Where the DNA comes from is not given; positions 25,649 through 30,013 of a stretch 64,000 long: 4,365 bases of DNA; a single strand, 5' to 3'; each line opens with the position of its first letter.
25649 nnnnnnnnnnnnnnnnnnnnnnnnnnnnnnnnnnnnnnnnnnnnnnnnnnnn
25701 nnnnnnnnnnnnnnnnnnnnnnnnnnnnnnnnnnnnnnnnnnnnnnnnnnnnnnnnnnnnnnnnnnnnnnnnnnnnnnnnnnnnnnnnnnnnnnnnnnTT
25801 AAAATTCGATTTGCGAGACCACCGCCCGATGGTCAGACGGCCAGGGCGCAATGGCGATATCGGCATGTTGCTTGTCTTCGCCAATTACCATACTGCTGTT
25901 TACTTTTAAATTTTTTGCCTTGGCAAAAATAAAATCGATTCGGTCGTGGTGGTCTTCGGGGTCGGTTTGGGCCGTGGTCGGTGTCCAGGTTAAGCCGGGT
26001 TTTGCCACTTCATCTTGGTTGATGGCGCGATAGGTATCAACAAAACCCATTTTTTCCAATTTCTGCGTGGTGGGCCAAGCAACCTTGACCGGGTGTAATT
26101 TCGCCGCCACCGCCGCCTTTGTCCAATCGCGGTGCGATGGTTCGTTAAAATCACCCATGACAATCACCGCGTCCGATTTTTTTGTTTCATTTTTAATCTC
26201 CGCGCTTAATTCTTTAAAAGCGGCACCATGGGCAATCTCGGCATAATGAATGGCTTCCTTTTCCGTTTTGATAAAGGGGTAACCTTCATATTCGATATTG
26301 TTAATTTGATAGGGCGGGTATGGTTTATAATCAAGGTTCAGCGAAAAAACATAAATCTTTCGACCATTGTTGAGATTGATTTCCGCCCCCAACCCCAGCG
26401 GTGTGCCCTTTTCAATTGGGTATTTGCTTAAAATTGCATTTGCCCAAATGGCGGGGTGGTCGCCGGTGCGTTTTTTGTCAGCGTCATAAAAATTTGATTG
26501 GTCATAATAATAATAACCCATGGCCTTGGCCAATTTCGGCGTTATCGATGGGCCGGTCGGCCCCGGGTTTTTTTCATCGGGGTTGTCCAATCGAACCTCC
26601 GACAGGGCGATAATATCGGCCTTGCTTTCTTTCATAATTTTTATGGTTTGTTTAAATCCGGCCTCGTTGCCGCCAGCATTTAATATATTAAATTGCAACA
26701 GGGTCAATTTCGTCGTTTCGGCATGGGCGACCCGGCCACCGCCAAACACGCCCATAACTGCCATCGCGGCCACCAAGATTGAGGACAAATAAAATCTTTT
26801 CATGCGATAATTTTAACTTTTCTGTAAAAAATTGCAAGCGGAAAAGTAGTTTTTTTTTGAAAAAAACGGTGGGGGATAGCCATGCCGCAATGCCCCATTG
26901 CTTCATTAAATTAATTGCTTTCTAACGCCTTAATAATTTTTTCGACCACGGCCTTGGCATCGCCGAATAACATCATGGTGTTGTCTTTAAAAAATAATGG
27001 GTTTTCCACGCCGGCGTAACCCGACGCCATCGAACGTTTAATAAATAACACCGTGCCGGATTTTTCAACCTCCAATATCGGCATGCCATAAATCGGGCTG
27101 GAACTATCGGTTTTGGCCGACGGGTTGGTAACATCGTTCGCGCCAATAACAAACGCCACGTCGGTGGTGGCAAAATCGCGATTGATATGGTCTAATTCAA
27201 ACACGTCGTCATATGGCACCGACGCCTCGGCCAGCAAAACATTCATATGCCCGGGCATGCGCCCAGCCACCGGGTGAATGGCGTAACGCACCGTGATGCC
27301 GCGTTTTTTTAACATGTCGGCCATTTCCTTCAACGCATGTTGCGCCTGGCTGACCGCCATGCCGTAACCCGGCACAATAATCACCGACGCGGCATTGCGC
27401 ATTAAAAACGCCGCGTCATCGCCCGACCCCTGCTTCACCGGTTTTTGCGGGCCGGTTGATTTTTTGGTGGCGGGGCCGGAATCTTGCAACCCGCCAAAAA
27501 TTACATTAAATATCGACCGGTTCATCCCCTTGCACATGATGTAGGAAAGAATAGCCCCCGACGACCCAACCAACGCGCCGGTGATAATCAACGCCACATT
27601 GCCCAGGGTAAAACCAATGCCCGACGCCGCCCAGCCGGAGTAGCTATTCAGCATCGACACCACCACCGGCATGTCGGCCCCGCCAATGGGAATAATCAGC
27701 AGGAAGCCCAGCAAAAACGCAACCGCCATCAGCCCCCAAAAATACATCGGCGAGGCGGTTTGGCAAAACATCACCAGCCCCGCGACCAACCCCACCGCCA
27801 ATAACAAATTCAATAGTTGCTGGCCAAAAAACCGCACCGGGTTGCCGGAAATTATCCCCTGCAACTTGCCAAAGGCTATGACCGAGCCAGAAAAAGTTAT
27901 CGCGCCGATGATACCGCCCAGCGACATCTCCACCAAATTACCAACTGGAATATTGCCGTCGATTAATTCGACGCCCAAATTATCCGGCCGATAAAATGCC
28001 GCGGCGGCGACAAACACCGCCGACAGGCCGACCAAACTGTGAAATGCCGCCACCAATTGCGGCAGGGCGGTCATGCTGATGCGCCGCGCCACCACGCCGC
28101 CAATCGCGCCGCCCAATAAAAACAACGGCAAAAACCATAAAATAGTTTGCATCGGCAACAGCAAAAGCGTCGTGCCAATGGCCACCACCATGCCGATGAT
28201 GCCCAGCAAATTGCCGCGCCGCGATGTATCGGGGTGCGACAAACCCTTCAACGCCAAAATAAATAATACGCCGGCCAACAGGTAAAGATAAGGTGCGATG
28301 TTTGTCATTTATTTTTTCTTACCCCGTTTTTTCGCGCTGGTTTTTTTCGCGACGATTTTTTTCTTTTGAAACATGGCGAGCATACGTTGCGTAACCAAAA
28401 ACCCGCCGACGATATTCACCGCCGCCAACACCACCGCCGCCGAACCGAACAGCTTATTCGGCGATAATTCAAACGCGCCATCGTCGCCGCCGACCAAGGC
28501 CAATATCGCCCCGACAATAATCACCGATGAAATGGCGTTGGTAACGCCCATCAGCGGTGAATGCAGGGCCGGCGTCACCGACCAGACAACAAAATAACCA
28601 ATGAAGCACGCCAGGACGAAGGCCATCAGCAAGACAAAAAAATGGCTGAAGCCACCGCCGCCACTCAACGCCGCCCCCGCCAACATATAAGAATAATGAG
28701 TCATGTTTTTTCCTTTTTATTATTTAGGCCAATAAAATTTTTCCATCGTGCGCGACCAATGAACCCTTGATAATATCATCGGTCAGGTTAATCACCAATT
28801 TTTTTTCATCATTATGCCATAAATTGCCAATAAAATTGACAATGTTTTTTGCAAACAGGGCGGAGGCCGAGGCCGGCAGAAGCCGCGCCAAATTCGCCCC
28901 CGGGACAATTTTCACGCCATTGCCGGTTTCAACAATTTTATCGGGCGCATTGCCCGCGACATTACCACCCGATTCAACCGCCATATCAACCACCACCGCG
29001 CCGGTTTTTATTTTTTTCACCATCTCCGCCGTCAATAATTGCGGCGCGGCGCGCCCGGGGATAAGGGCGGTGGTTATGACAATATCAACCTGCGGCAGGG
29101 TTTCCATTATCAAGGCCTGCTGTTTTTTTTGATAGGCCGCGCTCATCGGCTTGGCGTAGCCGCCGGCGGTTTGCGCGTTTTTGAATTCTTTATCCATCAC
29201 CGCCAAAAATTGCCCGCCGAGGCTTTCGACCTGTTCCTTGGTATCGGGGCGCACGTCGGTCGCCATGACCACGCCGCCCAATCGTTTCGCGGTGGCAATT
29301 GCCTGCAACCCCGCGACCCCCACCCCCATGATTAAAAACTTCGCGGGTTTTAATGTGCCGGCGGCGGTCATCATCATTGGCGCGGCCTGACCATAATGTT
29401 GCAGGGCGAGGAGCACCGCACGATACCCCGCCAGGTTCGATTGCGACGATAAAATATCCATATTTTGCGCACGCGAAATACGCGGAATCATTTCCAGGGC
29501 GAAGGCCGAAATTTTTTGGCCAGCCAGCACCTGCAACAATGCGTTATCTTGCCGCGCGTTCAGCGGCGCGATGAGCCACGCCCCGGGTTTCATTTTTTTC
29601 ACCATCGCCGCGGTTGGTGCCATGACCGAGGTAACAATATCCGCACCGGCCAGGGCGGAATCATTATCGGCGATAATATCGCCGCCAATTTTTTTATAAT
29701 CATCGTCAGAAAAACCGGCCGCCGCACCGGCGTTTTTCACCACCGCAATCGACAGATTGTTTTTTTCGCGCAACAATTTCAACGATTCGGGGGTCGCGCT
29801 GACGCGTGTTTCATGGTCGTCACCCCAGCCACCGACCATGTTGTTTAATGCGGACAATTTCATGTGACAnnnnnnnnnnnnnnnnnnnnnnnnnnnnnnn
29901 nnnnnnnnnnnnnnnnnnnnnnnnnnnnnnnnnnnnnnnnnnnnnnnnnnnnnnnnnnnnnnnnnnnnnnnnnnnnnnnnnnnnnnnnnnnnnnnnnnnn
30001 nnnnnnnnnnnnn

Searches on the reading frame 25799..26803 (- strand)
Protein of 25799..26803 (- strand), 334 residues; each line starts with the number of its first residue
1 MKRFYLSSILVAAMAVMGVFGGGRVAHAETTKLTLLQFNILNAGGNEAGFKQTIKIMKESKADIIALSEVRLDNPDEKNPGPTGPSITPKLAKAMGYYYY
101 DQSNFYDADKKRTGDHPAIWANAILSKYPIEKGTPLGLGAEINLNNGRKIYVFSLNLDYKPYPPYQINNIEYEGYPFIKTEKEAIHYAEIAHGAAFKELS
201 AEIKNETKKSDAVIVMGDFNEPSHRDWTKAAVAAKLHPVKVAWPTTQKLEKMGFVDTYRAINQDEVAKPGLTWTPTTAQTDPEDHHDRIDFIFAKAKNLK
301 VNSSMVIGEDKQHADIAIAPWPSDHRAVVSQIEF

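Call 21: search_protein_families(library=pfam, proteins=[window:25799-26803:-], max_evalue=0.001)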
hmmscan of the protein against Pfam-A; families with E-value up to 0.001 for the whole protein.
window:25799-26803:- (334 aa): 2 families
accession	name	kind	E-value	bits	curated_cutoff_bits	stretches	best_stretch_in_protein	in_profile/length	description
PF03372.29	Exo_endo_phos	-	1e-18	68.3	24.5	1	36-325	1-225/225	Endonuclease/Exonuclease/phosphatase family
PF14529.12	Exo_endo_phos_2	-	0.00062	20.1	27.4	0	195-328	13-116/117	Endonuclease-reverse transcriptase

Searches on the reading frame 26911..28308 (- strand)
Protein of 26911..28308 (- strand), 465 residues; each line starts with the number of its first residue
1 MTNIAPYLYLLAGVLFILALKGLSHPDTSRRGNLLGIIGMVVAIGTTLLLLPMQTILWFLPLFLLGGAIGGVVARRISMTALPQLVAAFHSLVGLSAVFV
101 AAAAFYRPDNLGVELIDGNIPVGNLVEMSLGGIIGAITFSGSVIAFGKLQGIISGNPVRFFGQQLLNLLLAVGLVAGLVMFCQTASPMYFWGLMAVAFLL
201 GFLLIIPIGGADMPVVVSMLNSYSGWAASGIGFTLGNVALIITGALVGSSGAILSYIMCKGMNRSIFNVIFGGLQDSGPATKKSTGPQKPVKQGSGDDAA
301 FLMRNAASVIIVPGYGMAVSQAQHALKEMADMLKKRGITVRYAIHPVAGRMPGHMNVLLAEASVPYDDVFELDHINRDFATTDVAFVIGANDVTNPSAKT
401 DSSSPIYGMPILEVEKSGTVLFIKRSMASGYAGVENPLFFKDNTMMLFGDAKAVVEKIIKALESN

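Call 21: search_protein_families(library=pfam, proteins=[window:26911-28308:-], max_evalue=0.001)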
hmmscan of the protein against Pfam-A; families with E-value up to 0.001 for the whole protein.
window:26911-28308:- (465 aa): 1 family
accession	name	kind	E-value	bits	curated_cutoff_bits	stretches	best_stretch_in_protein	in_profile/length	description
PF02233.22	PNTB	-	7e-193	642.1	31.7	1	8-460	4-455/456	NAD(P) transhydrogenase beta subunit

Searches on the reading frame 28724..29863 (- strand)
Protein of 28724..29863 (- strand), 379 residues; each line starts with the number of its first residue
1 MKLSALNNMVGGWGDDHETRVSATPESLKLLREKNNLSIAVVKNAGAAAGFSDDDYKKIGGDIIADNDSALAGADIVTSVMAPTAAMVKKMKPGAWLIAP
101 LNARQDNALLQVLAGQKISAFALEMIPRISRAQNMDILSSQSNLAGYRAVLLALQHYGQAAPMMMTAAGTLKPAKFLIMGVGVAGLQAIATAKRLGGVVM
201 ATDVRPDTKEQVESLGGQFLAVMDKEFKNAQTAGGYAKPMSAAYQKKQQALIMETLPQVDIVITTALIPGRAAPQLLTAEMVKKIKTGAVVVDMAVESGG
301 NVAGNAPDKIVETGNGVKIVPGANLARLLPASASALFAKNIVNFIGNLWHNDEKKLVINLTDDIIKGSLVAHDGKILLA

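Call 21: search_protein_families(library=pfam, proteins=[window:28724-29863:-], max_evalue=0.001)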
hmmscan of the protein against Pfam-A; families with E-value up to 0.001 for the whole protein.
window:28724-29863:- (379 aa): 3 families
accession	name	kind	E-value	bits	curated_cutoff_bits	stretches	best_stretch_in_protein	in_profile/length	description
PF01262.27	AlaDh_PNT_C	-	1.9e-58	197.9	23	1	149-377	1-212/214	Alanine dehydrogenase/PNT, C-terminal domain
PF05222.21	AlaDh_PNT_N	-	1.9e-31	109.5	30.4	1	16-145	8-136/136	Alanine dehydrogenase/PNT, N-terminal domain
PF02826.25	2-Hacid_dh_C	-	6.5e-05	22.8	25.1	0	170-220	33-83/178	D-isomer specific 2-hydroxyacid dehydrogenase, NAD binding domain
